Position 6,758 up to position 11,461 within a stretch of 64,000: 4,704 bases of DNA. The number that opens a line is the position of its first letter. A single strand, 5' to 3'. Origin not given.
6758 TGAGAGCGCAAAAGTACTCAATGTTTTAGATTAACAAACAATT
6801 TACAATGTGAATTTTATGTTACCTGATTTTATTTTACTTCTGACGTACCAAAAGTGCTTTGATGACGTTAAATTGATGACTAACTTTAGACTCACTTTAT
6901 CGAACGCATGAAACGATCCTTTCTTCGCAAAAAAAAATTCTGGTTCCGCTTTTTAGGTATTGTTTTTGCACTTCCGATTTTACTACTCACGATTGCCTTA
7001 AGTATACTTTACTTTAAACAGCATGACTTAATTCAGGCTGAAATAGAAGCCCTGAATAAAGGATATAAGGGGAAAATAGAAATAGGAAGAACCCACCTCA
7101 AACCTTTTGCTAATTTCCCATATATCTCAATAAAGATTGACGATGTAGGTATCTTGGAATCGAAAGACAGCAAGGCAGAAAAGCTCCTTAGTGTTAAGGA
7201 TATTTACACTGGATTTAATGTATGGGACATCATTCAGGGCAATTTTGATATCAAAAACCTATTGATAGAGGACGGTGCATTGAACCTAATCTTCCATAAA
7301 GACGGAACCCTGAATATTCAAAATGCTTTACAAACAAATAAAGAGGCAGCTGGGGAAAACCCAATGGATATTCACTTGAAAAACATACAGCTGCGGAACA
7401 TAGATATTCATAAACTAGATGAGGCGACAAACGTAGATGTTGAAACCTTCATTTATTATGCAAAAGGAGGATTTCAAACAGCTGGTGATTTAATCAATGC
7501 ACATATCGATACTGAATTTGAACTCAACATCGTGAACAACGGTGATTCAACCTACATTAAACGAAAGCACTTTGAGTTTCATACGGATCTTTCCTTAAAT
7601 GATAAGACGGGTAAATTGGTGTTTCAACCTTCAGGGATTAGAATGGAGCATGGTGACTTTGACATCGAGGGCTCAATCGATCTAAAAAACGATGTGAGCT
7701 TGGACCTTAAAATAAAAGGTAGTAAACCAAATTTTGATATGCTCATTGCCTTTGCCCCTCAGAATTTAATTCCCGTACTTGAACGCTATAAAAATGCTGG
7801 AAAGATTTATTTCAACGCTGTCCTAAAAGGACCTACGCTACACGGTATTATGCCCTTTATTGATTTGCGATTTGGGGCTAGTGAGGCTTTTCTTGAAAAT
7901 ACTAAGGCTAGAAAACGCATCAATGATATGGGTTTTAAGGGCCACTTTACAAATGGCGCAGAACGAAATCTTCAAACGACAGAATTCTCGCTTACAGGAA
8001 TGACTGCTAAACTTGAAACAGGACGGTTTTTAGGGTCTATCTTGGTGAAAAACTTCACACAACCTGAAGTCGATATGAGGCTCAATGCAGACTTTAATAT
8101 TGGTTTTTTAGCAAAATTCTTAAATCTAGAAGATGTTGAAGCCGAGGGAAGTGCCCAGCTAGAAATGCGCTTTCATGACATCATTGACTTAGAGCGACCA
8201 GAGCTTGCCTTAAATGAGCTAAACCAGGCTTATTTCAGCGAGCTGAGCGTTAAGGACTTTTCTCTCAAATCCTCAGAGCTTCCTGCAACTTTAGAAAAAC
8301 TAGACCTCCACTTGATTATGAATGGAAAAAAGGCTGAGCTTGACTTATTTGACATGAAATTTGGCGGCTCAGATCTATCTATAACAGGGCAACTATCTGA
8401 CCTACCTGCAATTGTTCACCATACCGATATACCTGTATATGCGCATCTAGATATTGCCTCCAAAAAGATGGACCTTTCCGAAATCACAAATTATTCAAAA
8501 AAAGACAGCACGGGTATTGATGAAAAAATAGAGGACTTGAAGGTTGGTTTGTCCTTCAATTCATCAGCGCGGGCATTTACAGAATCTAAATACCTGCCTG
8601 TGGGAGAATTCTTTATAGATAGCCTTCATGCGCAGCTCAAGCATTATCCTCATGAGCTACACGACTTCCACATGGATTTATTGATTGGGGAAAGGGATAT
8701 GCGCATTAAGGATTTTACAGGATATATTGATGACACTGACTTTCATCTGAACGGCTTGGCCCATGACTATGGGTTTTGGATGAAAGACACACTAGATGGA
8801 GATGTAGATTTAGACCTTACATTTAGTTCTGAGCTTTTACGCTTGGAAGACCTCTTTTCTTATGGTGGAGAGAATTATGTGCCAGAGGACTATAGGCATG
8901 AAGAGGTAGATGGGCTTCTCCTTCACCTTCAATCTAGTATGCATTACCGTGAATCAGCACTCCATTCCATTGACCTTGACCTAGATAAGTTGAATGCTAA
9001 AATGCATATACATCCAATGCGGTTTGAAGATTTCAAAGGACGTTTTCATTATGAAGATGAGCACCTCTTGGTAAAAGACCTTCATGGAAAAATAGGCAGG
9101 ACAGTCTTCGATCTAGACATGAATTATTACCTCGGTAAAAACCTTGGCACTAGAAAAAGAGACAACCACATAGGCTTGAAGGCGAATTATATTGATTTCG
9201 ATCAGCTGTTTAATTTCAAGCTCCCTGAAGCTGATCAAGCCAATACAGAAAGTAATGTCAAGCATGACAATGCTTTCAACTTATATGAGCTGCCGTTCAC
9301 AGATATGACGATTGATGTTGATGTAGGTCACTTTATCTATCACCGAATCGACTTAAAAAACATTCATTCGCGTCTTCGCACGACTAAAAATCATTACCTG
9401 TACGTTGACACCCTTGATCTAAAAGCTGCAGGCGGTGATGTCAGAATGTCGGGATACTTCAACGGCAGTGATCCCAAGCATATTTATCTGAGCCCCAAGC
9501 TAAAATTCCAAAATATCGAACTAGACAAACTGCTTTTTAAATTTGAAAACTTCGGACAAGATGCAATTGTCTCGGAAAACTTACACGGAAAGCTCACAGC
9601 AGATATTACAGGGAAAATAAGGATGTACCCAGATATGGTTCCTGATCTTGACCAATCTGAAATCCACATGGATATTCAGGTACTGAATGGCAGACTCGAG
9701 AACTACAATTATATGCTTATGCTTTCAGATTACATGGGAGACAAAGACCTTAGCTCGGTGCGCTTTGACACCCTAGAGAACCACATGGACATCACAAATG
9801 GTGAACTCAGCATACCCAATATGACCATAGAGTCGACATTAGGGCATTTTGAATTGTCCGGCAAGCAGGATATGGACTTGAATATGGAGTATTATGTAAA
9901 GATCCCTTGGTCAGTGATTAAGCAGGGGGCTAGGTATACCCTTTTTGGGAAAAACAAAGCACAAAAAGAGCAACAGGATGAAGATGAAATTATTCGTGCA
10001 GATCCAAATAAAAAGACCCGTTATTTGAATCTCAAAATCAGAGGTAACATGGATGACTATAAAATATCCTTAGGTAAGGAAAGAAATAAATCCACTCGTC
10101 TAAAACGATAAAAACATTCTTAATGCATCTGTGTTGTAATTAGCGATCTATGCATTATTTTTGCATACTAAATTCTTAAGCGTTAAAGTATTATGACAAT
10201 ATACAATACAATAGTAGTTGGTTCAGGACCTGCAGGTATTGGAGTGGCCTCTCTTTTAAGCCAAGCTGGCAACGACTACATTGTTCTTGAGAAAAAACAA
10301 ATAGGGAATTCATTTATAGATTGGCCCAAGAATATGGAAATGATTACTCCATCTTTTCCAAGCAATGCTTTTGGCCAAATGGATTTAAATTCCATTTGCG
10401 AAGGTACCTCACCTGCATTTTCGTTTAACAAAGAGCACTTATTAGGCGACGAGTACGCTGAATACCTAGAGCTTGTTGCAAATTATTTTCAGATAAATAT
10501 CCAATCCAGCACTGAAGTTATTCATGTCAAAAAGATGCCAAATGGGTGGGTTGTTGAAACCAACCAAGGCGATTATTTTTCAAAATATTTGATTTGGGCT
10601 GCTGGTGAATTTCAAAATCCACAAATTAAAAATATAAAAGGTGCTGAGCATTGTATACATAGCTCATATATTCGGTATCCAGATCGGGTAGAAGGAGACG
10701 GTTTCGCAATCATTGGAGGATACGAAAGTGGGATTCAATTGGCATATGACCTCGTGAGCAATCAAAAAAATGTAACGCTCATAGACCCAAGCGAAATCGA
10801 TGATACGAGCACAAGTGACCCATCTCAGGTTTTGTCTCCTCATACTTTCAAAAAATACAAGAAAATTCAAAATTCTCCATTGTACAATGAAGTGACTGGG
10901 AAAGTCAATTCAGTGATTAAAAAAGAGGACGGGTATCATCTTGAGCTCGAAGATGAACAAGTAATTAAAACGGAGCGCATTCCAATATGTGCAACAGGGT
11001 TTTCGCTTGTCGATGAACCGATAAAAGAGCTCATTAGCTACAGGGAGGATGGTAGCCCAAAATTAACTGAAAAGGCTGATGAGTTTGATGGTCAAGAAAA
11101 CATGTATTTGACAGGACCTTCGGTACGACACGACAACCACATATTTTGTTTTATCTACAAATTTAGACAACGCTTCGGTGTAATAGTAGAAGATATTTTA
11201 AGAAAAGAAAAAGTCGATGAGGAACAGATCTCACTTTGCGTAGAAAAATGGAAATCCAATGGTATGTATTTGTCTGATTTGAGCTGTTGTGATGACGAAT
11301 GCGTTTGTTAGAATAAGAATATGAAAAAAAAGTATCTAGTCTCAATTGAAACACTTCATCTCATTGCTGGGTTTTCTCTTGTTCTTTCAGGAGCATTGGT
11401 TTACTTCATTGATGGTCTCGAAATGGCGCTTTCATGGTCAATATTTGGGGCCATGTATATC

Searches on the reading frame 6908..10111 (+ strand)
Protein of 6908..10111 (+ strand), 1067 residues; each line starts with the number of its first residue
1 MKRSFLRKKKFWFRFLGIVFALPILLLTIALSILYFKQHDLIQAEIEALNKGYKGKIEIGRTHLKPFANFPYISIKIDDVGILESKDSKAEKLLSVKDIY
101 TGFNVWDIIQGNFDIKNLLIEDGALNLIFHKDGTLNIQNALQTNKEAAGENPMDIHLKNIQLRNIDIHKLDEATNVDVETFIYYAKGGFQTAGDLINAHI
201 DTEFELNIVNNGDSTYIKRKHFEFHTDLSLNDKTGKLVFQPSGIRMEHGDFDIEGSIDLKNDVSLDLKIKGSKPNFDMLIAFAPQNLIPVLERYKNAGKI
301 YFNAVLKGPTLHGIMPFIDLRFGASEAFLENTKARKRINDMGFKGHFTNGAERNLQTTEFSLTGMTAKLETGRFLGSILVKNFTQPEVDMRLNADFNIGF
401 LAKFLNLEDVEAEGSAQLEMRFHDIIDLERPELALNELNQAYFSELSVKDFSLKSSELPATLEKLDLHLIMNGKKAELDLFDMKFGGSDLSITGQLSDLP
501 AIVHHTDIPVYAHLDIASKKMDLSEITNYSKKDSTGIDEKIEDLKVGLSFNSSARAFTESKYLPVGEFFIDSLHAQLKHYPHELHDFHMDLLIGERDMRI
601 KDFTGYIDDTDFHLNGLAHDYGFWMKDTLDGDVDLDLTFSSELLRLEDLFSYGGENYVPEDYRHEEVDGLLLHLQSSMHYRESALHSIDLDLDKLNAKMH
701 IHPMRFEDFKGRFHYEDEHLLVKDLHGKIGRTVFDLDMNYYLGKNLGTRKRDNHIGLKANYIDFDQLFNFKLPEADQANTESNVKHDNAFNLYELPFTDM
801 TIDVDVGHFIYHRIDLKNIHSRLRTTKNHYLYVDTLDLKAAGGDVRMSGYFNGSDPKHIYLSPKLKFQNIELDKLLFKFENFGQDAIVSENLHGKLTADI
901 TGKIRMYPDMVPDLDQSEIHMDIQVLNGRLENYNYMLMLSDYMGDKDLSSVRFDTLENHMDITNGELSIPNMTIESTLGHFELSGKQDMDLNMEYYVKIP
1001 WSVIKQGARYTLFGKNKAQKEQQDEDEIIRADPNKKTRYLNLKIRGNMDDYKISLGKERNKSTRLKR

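Call 26: search_protein_families(library=pfam, proteins=[window:6908-10111:+], max_evalue=0.001)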
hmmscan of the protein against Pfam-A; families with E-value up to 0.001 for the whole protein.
window:6908-10111:+ (1067 aa): 2 families
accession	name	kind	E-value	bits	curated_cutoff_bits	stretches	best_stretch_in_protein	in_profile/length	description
PF05359.17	DUF748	-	7e-12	44.7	50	1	7-176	9-173/1037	Domain of Unknown Function (DUF748)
PF05170.20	AsmA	-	5.8e-06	25.8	29.8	1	16-190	8-198/607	AsmA family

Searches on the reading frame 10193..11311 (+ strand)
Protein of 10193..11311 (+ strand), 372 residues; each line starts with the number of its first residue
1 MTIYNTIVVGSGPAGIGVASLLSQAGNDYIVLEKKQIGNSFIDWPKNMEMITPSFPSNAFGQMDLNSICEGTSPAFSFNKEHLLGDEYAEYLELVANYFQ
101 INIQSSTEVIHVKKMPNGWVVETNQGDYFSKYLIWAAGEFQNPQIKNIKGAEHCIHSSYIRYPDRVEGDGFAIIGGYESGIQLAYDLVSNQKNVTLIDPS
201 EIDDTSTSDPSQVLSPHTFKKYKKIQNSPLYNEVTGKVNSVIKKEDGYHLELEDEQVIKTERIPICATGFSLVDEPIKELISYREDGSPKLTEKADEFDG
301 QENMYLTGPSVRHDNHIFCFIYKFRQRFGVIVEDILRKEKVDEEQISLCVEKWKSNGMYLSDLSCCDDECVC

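Call 26: search_protein_families(library=pfam, proteins=[window:10193-11311:+], max_evalue=0.001)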
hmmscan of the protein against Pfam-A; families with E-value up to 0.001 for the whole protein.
window:10193-11311:+ (372 aa): 9 families
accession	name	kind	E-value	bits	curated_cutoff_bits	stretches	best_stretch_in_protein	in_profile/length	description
PF13738.12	Pyr_redox_3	-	5.4e-82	275.9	30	1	7-308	1-305/305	Pyridine nucleotide-disulphide oxidoreductase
PF01266.30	DAO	-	1.4e-08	35.1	27.9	0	172-299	3-100/353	FAD dependent oxidoreductase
PF07992.20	Pyr_redox_2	-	3.5e-08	33.7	26.1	1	5-271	2-238/291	Pyridine nucleotide-disulphide oxidoreductase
PF13434.12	Lys_Orn_oxgnase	-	7.3e-07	29.1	21.3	1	3-196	2-216/339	L-lysine 6-monooxygenase/L-ornithine 5-monooxygenase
PF03486.20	HI0933_like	-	3.2e-05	23.9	50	0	5-36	2-33/244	HI0933-like protein Rossmann domain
PF13450.12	NAD_binding_8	-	3.4e-05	24.5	21.9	0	8-35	1-28/68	NAD(P)-binding Rossmann-like domain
PF01494.25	FAD_binding_3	-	0.00022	21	22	1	5-35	3-33/349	FAD binding domain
PF02254.24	TrkA_N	-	0.00036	21.3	23.8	0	7-35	2-30/116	TrkA-N domain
PF00070.33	Pyr_redox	-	0.00055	20.8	22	0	6-35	2-31/82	Pyridine nucleotide-disulphide oxidoreductase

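Call 33: search_protein_families(library=ncbifam, proteins=[window:10193-11311:+], max_evalue=0.01)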
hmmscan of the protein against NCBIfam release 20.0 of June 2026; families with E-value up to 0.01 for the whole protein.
window:10193-11311:+ (372 aa): 38 families (the best 25 are shown)
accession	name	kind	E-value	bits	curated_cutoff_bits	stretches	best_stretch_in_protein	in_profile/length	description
TIGR04018.1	Bthiol_YpdA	hypoth_equivalog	2.8e-23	82.2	339.9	1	6-198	2-182/316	YpdA family putative bacillithiol disulfide reductase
TIGR04046.1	MSMEG_0569_nitr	hypoth_equivalog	5.3e-17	61.9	498.35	1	5-196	2-189/400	MSMEG_0569 family flavin-dependent oxidoreductase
NF040505.1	ArsO_flavin_mono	equivalog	3.1e-15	56.5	425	1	5-197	2-191/346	ArsO family NAD(P)H-dependent flavin-containing monooxygenase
NF004945.0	PRK06292.2-3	equivalog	3.3e-07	29.6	494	1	1-224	1-232/457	dihydrolipoyl dehydrogenase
NF003437.0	PRK04965.1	equivalog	9.1e-06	24.9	392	1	95-270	67-237/378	NADH:flavorubredoxin reductase NorW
TIGR00275.1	TIGR00275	subfamily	1.2e-05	24.3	183.8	0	6-36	1-31/401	aminoacetone oxidase family FAD-binding enzyme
NF004776.0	PRK06116.1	equivalog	1.7e-05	24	480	1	3-269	4-262/450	glutathione-disulfide reductase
TIGR01292.1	TRX_reduct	equivalog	1.7e-05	23.8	343.45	1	4-197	1-170/300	thioredoxin-disulfide reductase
TIGR03197.1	MnmC_Cterm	equivalog_domain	3.8e-05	22.9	174.2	0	100-139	161-201/400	FAD-dependent 5-carboxymethylaminomethyl-2-thiouridine(34) oxidoreductase MnmC1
NF006593.0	PRK09126.1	equivalog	0.0002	20.4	420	0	5-35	6-36/393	5-demethoxyubiquinol-8 5-hydroxylase UbiM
NF033460.1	glycerol3P_ox_II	equivalog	0.00024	20.4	460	0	94-142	160-209/361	type 2 glycerol-3-phosphate oxidase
NF003585.0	PRK05249.1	equivalog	0.00028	19.6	465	0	3-38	6-42/464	Si-specific NAD(P)(+) transhydrogenase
TIGR02032.1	GG-red-SF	subfamily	0.00035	20.4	158.8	1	4-38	1-35/297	geranylgeranyl reductase family protein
NF050086.1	pipecolate_AmaA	exception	0.00041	19.1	600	0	88-149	184-245/425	L-pipecolate oxidase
TIGR01984.1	UbiH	equivalog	0.00046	19.1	392.2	0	172-241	3-75/382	2-octaprenyl-6-methoxyphenyl hydroxylase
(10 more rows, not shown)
